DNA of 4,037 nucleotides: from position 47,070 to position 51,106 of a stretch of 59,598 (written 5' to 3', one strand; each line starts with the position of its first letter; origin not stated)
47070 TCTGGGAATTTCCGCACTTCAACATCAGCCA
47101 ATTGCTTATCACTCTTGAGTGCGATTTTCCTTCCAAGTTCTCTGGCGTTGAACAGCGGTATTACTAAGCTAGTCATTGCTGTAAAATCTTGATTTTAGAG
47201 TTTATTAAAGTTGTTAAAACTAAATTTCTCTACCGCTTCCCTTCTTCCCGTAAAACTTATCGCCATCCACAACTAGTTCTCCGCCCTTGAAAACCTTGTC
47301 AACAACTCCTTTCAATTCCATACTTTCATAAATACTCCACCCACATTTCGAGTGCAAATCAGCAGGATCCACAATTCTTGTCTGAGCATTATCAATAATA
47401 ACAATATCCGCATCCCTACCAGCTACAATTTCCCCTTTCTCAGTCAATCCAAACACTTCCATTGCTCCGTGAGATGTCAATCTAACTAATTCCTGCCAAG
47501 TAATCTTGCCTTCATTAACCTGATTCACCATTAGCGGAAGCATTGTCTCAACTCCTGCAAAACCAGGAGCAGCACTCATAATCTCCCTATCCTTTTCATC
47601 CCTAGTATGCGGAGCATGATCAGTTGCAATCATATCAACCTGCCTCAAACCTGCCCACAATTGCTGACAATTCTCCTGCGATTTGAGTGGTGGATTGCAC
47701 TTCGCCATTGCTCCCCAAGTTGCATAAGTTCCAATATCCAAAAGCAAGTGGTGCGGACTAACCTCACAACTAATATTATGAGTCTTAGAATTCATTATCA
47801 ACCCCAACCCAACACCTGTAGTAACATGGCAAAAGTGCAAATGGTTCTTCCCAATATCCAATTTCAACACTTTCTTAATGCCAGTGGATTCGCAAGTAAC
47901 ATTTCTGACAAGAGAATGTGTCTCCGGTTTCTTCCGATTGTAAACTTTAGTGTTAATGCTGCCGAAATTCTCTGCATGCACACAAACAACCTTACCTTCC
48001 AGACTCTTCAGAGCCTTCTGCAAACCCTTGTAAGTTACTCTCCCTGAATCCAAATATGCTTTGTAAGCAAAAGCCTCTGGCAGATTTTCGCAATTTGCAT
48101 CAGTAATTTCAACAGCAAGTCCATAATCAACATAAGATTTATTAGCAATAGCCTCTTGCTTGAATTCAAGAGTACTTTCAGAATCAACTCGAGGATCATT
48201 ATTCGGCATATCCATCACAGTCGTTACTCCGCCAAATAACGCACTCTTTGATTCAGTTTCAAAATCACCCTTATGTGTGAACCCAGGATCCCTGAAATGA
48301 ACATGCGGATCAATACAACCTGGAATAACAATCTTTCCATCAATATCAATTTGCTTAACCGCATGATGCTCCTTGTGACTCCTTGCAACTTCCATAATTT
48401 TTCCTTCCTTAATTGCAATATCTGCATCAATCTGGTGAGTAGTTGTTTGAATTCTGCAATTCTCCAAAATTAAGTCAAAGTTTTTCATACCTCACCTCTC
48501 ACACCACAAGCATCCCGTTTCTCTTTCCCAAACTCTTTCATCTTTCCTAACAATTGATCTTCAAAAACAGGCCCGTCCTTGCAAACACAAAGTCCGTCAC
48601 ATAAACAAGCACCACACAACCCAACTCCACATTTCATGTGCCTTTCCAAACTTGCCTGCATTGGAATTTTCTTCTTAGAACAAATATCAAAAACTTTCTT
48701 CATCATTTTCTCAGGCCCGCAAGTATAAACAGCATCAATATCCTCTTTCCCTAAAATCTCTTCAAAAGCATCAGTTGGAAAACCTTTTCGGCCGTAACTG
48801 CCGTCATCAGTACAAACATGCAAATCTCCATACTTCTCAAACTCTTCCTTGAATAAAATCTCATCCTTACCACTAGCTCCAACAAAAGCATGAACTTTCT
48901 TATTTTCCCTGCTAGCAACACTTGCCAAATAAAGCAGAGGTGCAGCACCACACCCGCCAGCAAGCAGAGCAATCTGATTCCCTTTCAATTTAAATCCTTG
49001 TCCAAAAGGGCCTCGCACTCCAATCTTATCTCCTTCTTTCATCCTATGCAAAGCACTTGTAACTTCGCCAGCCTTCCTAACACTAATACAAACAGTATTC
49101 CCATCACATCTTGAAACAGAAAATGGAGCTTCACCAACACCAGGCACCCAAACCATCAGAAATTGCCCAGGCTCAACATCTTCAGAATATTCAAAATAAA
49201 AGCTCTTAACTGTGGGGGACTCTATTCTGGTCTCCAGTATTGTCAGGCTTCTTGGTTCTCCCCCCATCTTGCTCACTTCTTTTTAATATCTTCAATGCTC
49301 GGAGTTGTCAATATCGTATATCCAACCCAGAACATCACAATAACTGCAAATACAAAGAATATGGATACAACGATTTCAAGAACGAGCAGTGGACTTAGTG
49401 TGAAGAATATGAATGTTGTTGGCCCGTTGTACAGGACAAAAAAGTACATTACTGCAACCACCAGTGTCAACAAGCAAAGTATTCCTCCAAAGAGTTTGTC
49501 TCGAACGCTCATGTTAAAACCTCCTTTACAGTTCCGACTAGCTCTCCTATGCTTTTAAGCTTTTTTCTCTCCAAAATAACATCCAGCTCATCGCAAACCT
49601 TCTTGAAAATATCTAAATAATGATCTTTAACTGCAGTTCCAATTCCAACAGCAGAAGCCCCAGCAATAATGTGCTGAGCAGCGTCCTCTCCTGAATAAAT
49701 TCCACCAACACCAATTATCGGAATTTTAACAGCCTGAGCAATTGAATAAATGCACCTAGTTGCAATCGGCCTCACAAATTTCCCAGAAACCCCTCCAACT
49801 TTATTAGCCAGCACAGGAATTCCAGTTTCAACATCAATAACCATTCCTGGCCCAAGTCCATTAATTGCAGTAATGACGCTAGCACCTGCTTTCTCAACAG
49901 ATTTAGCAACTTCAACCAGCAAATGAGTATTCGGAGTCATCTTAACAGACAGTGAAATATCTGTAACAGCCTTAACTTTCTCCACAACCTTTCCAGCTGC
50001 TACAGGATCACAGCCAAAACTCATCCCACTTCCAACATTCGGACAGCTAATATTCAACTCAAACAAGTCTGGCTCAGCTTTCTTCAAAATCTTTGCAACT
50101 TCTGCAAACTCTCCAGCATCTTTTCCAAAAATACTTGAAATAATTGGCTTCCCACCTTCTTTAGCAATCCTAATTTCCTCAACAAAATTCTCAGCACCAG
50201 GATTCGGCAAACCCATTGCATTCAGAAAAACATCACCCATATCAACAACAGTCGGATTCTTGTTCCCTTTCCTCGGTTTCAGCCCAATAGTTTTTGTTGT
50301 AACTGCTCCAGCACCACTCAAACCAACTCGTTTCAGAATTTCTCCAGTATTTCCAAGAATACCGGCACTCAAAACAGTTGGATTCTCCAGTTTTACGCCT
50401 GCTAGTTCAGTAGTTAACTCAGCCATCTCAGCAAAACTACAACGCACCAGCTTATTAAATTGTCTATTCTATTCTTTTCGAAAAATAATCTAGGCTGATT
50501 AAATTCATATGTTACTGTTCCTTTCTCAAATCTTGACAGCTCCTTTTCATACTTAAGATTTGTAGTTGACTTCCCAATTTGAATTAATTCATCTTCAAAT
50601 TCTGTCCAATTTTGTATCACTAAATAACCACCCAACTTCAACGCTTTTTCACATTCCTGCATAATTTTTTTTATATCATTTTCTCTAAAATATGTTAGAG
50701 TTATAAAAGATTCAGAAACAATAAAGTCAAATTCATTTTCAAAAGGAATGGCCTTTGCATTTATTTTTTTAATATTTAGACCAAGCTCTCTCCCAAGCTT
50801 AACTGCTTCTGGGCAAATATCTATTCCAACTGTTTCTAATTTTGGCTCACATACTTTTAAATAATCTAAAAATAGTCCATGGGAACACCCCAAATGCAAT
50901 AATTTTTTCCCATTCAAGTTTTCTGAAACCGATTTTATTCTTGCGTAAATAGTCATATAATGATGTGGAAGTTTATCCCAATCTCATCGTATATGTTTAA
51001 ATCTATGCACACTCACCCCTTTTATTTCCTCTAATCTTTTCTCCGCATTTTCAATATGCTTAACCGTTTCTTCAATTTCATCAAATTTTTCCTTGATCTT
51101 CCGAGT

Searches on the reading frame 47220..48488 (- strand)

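Call 10: search_protein_families(library=pfam, proteins=[window:47220-48488:-], max_evalue=0.00001)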
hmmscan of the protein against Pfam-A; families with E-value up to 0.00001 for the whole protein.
window:47220-48488:- (422 aa): 2 families
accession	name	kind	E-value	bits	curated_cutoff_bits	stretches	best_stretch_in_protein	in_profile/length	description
PF01979.26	Amidohydro_1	-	5e-19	69.2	25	1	53-406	1-345/345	Amidohydrolase family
PF07969.17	Amidohydro_3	-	4.7e-12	46.6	29.7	1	326-407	404-472/472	Amidohydrolase family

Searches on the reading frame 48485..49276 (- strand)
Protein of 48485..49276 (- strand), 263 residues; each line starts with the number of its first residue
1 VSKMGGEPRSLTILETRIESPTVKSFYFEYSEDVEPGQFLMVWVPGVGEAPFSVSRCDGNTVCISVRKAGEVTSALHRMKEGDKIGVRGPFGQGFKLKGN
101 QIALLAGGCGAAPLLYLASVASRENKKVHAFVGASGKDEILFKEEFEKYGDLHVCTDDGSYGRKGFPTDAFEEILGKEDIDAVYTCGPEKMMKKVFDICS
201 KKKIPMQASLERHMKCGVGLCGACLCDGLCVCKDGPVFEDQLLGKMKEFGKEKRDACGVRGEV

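Call 101: search_protein_families(library=pfam, proteins=[window:48485-49276:-], max_evalue=0.0001)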
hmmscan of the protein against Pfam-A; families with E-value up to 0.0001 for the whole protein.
window:48485-49276:- (263 aa): 2 families
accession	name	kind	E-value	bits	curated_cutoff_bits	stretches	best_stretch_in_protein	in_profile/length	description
PF10418.14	DHODB_Fe-S_bind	-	1.2e-09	38.2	23.9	1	211-240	1-37/41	Iron-sulfur cluster binding domain of dihydroorotate dehydrogenase B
PF00175.26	NAD_binding_1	-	4.7e-09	37.3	22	1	104-195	1-107/109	Oxidoreductase NAD-binding domain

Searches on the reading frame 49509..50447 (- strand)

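Call 102: search_protein_families(library=pfam, proteins=[window:49509-50447:-], max_evalue=0.0001)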
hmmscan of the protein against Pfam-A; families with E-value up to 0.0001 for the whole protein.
window:49509-50447:- (312 aa): 4 families
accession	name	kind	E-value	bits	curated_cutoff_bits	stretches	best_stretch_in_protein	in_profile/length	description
PF01180.27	DHO_dh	-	3.5e-69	233.7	27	1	11-291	2-290/291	Dihydroorotate dehydrogenase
PF01207.24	Dus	-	7.1e-08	32.4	20.4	0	97-193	51-156/311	Dihydrouridine synthase (Dus)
PF04481.18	DUF561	-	1.2e-05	25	21.6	0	231-276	176-220/243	Protein of unknown function (DUF561)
PF03060.21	NMO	-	2.4e-05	24.4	28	1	217-272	167-224/331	Nitronate monooxygenase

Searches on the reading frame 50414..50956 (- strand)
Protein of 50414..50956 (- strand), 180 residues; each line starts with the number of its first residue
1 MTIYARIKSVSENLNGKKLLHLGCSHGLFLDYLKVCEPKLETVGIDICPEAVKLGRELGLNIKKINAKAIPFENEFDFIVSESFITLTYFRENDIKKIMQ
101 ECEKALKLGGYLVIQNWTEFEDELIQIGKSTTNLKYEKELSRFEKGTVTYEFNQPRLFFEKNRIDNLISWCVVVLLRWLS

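Call 102: search_protein_families(library=pfam, proteins=[window:50414-50956:-], max_evalue=0.0001)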
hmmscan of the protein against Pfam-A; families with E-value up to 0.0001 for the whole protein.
window:50414-50956:- (180 aa): 6 families
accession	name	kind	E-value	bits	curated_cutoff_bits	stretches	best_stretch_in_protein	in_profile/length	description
PF08241.18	Methyltransf_11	-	2.9e-12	47.5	21.2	1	20-114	1-95/95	Methyltransferase domain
PF13649.12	Methyltransf_25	-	3.1e-10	41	27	1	20-110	2-97/97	Methyltransferase domain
PF13847.12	Methyltransf_31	-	4.6e-09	36.5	27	1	16-134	4-128/145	Methyltransferase domain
PF08242.18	Methyltransf_12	-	3.1e-08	34.7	30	1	20-112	1-98/98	Methyltransferase domain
PF13489.12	Methyltransf_23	-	3.1e-08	34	27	1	13-120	20-122/164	Methyltransferase domain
PF03848.20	TehB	-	2.7e-05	24.2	20.4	1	5-153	20-169/193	Tellurite resistance protein TehB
